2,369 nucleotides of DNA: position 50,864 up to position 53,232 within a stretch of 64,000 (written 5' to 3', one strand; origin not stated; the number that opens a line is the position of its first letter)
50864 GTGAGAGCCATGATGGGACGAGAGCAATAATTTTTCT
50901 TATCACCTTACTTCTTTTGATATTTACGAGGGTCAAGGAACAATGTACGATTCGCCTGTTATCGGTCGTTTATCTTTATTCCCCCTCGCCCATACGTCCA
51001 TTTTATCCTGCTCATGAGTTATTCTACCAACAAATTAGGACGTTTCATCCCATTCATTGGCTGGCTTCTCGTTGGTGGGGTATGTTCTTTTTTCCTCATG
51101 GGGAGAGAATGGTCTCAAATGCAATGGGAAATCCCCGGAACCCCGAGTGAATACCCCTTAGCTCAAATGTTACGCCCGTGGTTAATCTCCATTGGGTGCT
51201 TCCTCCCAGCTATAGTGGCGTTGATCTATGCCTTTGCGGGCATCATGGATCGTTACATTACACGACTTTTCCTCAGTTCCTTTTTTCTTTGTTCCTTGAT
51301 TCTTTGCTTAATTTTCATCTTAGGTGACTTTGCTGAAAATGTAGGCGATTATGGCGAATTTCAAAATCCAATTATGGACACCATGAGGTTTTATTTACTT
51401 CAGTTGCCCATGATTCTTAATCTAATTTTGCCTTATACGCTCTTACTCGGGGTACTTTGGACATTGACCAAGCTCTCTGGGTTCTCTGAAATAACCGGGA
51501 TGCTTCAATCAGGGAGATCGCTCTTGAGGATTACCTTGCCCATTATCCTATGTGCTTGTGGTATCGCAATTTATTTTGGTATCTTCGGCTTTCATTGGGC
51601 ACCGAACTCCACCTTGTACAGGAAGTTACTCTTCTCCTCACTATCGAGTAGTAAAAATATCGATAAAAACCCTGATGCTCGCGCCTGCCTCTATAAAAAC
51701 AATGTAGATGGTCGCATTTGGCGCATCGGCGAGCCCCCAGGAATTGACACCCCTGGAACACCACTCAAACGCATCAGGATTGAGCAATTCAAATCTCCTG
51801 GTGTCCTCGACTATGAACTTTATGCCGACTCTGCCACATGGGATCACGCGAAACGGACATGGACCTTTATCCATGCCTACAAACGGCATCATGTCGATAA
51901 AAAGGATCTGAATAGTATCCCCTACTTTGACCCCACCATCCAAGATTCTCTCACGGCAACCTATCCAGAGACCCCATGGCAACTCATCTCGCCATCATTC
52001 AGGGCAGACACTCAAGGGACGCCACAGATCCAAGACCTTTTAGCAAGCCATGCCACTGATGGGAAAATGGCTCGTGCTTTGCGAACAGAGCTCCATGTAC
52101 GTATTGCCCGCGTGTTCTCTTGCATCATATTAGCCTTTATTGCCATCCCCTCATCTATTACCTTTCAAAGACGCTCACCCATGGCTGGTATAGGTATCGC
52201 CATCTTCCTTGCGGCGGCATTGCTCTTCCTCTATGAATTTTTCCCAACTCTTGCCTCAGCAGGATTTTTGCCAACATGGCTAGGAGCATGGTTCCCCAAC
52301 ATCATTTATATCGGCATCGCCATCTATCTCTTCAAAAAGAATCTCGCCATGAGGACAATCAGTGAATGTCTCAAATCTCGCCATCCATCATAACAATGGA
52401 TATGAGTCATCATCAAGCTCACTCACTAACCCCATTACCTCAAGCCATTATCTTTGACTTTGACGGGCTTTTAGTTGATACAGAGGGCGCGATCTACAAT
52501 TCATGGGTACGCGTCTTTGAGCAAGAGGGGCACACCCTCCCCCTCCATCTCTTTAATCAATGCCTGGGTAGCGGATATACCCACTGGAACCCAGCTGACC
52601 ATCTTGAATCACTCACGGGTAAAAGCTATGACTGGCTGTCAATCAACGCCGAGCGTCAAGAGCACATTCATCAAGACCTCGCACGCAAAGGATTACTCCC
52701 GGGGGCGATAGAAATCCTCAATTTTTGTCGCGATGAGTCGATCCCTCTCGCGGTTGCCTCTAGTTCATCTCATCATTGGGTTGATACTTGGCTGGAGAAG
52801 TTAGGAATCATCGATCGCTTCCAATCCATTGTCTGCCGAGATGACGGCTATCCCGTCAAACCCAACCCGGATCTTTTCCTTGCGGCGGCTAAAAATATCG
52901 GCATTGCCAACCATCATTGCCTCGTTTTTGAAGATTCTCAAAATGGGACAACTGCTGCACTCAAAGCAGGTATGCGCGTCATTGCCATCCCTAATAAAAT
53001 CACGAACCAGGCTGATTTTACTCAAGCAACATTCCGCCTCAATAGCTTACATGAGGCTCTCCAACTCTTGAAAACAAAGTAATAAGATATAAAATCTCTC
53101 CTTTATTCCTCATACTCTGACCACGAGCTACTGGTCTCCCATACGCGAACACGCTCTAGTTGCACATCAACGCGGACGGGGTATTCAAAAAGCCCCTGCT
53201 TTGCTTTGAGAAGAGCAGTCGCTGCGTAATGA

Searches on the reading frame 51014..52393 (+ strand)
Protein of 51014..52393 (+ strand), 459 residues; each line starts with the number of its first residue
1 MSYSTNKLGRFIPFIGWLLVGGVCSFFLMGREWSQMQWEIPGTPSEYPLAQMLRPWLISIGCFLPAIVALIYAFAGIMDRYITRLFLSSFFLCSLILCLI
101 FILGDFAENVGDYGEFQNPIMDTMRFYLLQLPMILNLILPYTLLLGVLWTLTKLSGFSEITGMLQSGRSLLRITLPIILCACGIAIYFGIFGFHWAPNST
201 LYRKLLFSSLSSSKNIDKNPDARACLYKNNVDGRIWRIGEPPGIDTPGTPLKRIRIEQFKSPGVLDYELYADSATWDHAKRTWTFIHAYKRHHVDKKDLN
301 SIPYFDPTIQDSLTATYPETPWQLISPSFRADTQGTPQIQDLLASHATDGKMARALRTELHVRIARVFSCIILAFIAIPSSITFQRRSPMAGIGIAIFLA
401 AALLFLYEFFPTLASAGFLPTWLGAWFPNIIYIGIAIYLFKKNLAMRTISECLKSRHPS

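Call 38: search_protein_families(library=pfam, proteins=[window:51014-52393:+])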
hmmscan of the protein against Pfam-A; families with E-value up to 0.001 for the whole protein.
window:51014-52393:+ (459 aa): 1 family
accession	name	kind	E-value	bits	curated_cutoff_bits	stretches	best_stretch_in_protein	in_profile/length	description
PF03739.19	LptF_LptG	-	6.6e-63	213.3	27.9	1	80-442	1-353/353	Lipopolysaccharide export system permease LptF/LptG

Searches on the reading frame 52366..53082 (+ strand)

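Call 38: search_protein_families(library=pfam, proteins=[window:52366-53082:+])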
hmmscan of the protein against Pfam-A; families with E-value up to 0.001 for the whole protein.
window:52366-53082:+ (238 aa): 5 families
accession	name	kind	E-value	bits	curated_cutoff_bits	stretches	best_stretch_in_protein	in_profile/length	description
PF13419.12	HAD_2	-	1.5e-30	107.1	23.8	1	28-208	1-178/178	Haloacid dehalogenase-like hydrolase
PF00702.32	Hydrolase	-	1.1e-24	88.3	26.4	1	26-202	2-191/191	haloacid dehalogenase-like hydrolase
PF12710.13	HAD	-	4.4e-09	37.5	27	1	28-158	1-130/189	haloacid dehalogenase-like hydrolase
PF13242.12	Hydrolase_like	-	5.9e-05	23.3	22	1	165-224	4-68/75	HAD-hyrolase-like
PF12689.13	Acid_PPase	-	0.00058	20.2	27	0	110-215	46-157/169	Acid Phosphatase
